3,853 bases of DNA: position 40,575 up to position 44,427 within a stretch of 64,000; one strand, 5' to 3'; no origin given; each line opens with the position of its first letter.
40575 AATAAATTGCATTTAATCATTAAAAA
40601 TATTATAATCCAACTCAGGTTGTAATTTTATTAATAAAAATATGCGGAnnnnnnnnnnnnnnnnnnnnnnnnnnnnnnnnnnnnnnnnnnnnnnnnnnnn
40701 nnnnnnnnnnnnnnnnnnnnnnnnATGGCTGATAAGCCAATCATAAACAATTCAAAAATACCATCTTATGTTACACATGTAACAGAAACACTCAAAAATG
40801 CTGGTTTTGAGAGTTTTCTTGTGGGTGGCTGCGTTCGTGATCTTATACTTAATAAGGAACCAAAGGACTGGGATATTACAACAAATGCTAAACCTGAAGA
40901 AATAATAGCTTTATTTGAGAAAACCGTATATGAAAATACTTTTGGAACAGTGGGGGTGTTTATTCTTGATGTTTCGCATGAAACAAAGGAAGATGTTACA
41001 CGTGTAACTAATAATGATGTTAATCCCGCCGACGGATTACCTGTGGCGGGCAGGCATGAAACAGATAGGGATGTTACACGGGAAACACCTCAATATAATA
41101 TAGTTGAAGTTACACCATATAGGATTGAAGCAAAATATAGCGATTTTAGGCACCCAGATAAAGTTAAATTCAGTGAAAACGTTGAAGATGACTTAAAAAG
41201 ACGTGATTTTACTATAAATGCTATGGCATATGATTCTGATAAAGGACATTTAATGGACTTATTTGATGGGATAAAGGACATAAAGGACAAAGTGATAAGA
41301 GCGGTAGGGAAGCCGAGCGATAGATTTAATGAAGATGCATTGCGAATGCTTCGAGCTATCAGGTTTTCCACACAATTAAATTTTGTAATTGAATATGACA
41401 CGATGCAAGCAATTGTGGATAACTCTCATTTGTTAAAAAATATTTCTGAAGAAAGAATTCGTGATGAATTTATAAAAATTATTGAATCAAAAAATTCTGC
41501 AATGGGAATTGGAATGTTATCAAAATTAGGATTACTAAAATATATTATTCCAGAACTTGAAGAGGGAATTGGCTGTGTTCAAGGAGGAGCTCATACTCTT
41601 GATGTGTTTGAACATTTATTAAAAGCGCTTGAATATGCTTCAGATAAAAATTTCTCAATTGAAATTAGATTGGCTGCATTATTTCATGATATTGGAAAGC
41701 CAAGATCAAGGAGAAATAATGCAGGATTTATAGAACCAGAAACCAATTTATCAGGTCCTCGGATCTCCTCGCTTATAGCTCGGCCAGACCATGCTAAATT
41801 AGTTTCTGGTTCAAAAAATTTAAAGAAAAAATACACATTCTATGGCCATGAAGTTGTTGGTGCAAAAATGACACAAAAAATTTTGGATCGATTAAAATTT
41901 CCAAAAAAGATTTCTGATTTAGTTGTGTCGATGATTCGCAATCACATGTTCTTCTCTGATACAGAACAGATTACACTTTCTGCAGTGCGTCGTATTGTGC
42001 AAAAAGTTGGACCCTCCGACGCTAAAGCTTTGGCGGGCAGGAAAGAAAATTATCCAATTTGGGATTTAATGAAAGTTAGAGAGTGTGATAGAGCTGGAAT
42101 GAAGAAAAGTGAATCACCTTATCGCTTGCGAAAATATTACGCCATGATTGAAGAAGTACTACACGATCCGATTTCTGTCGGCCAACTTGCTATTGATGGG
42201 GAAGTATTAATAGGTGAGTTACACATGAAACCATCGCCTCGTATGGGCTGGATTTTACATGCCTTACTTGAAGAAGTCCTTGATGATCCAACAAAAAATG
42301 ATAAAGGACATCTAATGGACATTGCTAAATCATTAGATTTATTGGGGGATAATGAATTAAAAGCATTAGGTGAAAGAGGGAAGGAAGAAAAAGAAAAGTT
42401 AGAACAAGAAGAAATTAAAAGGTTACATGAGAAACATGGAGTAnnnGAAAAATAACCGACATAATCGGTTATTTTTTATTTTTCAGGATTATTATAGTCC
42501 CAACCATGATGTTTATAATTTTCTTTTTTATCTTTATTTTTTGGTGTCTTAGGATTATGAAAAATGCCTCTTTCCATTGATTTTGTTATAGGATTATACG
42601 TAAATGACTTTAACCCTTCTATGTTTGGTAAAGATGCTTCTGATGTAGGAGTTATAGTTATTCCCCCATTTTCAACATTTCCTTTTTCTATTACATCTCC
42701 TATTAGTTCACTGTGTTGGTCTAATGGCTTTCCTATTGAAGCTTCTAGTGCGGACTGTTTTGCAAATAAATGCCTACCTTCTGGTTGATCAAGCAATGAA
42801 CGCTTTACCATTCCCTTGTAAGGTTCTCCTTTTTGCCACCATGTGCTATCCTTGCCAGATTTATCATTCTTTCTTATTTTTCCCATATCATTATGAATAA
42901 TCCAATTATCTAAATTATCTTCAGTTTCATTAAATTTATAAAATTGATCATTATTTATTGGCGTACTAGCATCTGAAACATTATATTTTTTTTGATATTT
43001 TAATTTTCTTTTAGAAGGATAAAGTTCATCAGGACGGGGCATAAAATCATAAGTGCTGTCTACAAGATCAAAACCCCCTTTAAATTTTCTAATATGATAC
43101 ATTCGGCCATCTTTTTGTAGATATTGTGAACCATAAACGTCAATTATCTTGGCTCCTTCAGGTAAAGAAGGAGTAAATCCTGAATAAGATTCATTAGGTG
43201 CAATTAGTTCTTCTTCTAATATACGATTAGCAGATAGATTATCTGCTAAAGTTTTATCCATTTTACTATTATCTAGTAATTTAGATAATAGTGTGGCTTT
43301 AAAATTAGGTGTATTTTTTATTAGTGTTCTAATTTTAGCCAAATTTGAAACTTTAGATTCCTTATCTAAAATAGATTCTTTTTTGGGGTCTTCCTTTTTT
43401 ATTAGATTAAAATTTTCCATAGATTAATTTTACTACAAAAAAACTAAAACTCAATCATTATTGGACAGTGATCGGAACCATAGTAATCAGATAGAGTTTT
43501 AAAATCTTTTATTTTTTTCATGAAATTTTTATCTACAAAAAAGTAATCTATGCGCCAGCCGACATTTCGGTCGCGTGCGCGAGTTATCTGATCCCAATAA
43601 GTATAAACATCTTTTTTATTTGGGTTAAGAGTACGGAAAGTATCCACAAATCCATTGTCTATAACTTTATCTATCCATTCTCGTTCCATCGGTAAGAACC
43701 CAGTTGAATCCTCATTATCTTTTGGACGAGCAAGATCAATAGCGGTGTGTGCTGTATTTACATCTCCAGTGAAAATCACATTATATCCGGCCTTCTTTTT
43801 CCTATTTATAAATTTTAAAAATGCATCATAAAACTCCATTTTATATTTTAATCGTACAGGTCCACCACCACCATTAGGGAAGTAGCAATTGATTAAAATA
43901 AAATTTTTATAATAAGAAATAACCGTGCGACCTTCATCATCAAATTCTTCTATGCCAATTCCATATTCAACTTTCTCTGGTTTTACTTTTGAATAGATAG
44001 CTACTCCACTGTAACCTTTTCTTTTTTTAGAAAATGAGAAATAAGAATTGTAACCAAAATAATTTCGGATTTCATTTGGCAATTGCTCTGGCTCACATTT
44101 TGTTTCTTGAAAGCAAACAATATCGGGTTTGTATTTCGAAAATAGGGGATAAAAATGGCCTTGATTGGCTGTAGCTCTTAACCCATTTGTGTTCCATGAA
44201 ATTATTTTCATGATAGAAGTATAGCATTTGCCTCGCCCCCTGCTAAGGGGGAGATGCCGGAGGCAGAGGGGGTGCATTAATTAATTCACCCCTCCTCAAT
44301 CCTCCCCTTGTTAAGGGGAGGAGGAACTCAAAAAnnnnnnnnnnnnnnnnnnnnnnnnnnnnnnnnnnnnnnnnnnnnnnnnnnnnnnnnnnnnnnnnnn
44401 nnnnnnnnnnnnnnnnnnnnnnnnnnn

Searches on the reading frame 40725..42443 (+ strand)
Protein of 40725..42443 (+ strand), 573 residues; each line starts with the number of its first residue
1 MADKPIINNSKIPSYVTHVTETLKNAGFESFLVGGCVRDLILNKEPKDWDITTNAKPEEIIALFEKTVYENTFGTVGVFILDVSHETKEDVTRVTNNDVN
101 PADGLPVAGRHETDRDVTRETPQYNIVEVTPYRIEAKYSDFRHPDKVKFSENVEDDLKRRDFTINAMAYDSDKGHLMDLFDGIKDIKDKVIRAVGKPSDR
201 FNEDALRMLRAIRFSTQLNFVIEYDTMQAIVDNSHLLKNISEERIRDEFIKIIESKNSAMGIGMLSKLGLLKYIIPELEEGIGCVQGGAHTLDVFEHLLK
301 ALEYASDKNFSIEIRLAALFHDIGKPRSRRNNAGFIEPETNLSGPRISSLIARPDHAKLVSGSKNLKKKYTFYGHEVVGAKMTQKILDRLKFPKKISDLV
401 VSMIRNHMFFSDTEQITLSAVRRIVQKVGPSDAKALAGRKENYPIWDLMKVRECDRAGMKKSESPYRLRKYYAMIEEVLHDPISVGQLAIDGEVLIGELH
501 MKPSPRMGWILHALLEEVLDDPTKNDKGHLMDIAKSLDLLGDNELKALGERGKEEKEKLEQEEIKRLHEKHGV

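Call 10: search_protein_families(library=pfam, proteins=[window:40725-42443:+])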
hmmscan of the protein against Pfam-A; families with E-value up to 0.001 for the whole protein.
window:40725-42443:+ (573 aa): 4 families
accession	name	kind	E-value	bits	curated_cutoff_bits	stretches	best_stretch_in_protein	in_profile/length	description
PF01743.26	PolyA_pol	-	3.4e-37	128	23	2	125-192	59-126/126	Poly A polymerase head domain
PF12627.12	PolyA_pol_RNAbd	-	6.8e-20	71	22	1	219-280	1-62/64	Probable RNA and SrmB- binding site of polymerase A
PF01966.28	HD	-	3e-10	40.8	22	1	294-420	1-104/116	HD domain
PF13735.12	tRNA_NucTran2_2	-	1.8e-06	28.4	27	1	486-533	101-148/149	tRNA nucleotidyltransferase domain 2 putative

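Call 16: find_homologous_proteins(query=window:40725-42443:+, max_evalue=1e-20)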
Query window:40725-42443:+ (573 aa): 8000 proteins with E <= 1e-20 among 8000 candidates; the best 120 are listed.
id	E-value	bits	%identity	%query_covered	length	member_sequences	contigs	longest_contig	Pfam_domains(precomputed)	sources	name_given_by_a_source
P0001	0.0e+0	1284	100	100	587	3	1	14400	PF01743.27,PF12627.13,PF01966.29,PF13735.13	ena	-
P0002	2.4e-239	814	68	100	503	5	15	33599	PF01743.27,PF12627.13,PF01966.29,PF13735.13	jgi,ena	-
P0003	3.9e-238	810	66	100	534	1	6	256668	PF01743.27,PF12627.13,PF01966.29,PF13735.13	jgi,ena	-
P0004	6.9e-238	809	68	99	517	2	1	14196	PF01743.27,PF12627.13,PF01966.29,PF13735.13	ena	-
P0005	7.8e-238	809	67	99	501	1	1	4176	PF01743.27,PF12627.13,PF01966.29,PF13735.13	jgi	-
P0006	1.5e-237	808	64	100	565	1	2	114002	PF01743.27,PF12627.13,PF01966.29,PF13735.13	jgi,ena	-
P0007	5.7e-237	806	67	99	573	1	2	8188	PF01743.27,PF12627.13,PF01966.29,PF13735.13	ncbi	-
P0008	9.2e-237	805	68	100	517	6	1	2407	PF01743.27,PF12627.13,PF01966.29,PF13735.13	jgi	-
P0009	1.1e-236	805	68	100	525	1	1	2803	PF01743.27,PF12627.13,PF01966.29,PF13735.13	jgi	jgi:tRNA nucleotidyltransferase (CCA-adding enzyme)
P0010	1.7e-236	805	68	99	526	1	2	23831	PF01743.27,PF12627.13,PF01966.29,PF13735.13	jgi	-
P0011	1.7e-236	805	65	100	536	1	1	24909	PF01743.27,PF12627.13,PF01966.29,PF13735.13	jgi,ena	-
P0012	2.0e-236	804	67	99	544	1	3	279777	PF01743.27,PF12627.13,PF01966.29,PF13735.13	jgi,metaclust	metaclust:\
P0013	9.5e-236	802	66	99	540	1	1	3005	PF01743.27,PF12627.13,PF01966.29,PF13735.13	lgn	-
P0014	3.9e-235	800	67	98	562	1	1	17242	PF01743.27,PF12627.13,PF01966.29,PF13735.13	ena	-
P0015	5.0e-235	800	66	95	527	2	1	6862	PF01743.27,PF12627.13,PF01966.29,PF13735.13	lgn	-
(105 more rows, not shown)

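Call 19: find_related_loci(query=window:40725-42443:+, collection=genome_contigs, flank=10000)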
Query window:40725-42443:+ (573 aa) in genome_contigs; peptide patterns used: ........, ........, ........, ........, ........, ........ (x = any residue, [..] = any of these).
153 stretches matched a pattern; 124 encode a relative of the query (tblastn E <= 1e-3); the best 80 are kept; 80 distinct loci.
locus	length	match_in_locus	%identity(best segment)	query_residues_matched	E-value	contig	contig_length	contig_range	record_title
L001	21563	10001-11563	66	7-573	0e+0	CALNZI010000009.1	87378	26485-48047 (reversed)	MAG: Candidatus Paceibacterota bacterium isolate LOGT_bin.0037 genome assembly, contig: contig_37414, whole genome shotg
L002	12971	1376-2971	64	1-573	0e+0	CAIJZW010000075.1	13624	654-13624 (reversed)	uncultured bacterium isolate AlinenLipids_bin-4189 genome assembly, contig: bin-4189:75/84, whole genome shotgun sequenc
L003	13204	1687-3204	63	15-573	0e+0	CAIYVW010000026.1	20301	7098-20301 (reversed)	uncultured bacterium isolate AlinenLipids_bin-9791 genome assembly, contig: bin-9791:26/52, whole genome shotgun sequenc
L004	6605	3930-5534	67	6-573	0e+0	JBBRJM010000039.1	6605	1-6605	MAG: Candidatus Paceibacteria bacterium isolate Co_metawrap_2869 Cmw_2869_k141_27164395_length_6605_cov_14.0000, whole g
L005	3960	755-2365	63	7-573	0e+0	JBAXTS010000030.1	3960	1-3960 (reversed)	MAG: bacterium isolate ELA641 MAG641_30, whole genome shotgun sequence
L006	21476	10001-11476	64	10-552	0e+0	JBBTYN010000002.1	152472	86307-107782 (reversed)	MAG: Patescibacteria group bacterium isolate H41-bin112_1 H41_bin112_1_000000000002, whole genome shotgun sequence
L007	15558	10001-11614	61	7-573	0e+0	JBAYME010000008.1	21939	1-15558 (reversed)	MAG: Candidatus Paceibacterota bacterium isolate SO_2016_LW1_32 scaffold02189_LW64-88_2016, whole genome shotgun sequenc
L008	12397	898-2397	64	6-572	0e+0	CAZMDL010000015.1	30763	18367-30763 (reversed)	MAG TPA_asm: uncultured Candidatus Saccharibacteria bacterium isolate SRP135725_co2_147 genome assembly, contig: k141_43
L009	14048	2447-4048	65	10-573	0e+0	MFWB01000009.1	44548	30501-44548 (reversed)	MAG: Candidatus Nomurabacteria bacterium RIFOXYB1_FULL_39_16 rifoxyb1_full_scaffold_273, whole genome shotgun sequence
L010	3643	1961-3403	62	7-565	0e+0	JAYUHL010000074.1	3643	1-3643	MAG: Candidatus Paceibacterota bacterium isolate GFS_8391 GFS_8391_73, whole genome shotgun sequence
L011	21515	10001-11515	61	10-573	0e+0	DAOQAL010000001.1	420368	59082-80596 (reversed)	MAG TPA_asm: Candidatus Paceibacterota bacterium isolate AMR_MDS_1263 NODE_1_length_420368_cov_23.229993, whole genome s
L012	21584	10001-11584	64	10-573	0e+0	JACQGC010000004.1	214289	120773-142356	MAG: Candidatus Nomurabacteria bacterium isolate NC_groundwater_1063_Pr2_B-0.1um_42_14 rattlesnake_spring_18_scaffold_21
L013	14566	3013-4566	63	11-573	0e+0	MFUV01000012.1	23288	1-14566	MAG: Candidatus Nomurabacteria bacterium RIFCSPLOWO2_01_FULL_39_18 rifcsplowo2_01_scaffold_6875, whole genome shotgun se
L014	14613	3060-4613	63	11-573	0e+0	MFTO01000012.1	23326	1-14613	MAG: Candidatus Nomurabacteria bacterium RIFCSPHIGHO2_01_FULL_40_20 rifcsphigho2_01_scaffold_4170, whole genome shotgun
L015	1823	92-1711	63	10-573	0e+0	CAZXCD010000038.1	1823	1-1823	MAG TPA_asm: uncultured Candidatus Saccharibacteria bacterium isolate SRP050083_co3_105 genome assembly, contig: NODE_12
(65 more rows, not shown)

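Call 35: search_solved_structures(query=window:40725-42443:+, show_alignments=1, max_evalue=1e-10)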
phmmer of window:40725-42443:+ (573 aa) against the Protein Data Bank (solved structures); distinct sequences matched with E-value up to 1e-10: 20.
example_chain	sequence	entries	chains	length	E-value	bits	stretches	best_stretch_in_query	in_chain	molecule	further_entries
6ibp_A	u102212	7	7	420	6.7e-48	167.1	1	127-263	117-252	CCA-adding enzyme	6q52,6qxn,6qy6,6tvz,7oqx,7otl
7otr_A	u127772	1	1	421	6.7e-48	167.1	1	127-263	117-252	CCA-adding protein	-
1miv_A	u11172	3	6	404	2.7e-43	151.9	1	127-274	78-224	tRNA CCA-adding enzyme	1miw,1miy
3aqm_A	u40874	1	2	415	7.7e-32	114.1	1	152-278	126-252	Poly(A) polymerase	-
3aqk_A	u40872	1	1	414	3.7e-31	111.8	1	152-278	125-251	Poly(A) polymerase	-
3aql_A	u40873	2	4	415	3.8e-31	111.8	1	152-278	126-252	Poly(A) polymerase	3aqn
3wfp_A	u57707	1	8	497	1.1e-21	80.6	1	122-408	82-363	Poly A polymerase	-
3wfr_E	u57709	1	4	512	1.2e-21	80.5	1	122-408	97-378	Poly A polymerase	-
3wfq_E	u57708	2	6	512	1.2e-21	80.5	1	122-408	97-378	Poly A polymerase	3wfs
3wfo_A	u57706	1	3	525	1.8e-21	79.9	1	123-409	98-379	Poly A polymerase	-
4x4w_A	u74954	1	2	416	6.8e-20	74.7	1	114-271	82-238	CCA tRNA nucleotidyltransferase 1, mitochondrial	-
8cbm_E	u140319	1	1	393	7.1e-20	74.6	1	112-271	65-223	CCA tRNA nucleotidyltransferase 1, mitochondrial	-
1ou5_A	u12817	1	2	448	8.4e-20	74.4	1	113-271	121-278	tRNA CCA-adding enzyme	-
3h37_A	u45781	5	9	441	1.5e-17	66.9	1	129-277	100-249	TRNA nucleotidyl transferase-related protein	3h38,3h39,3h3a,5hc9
4wby_A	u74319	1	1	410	1.9e-17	66.6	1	152-249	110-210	Poly A polymerase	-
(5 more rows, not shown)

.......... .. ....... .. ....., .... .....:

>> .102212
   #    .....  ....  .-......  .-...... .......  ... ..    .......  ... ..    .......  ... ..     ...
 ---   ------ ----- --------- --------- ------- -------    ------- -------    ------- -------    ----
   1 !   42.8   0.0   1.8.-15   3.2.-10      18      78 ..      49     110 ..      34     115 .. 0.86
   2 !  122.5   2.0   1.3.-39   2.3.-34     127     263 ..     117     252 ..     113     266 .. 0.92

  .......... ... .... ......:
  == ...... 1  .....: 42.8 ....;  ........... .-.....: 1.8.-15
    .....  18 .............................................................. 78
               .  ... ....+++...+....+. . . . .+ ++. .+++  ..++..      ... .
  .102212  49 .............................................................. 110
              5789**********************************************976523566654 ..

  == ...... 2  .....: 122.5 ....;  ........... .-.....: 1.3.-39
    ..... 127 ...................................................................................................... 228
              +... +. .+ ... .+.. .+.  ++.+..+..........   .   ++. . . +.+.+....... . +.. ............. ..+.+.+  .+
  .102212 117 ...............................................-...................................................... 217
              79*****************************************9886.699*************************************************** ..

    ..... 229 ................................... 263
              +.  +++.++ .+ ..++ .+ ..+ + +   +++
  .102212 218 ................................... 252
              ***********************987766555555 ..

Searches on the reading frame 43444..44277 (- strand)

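Call 10: search_protein_families(library=pfam, proteins=[window:43444-44277:-])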
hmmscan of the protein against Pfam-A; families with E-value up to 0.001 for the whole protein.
window:43444-44277:- (277 aa): 2 families
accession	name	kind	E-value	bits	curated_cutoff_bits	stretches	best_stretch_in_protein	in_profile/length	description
PF03372.29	Exo_endo_phos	-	3.3e-31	109.1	24.5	1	26-270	1-225/225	Endonuclease/Exonuclease/phosphatase family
PF14529.12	Exo_endo_phos_2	-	0.00072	19.9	27.4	0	128-273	3-116/117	Endonuclease-reverse transcriptase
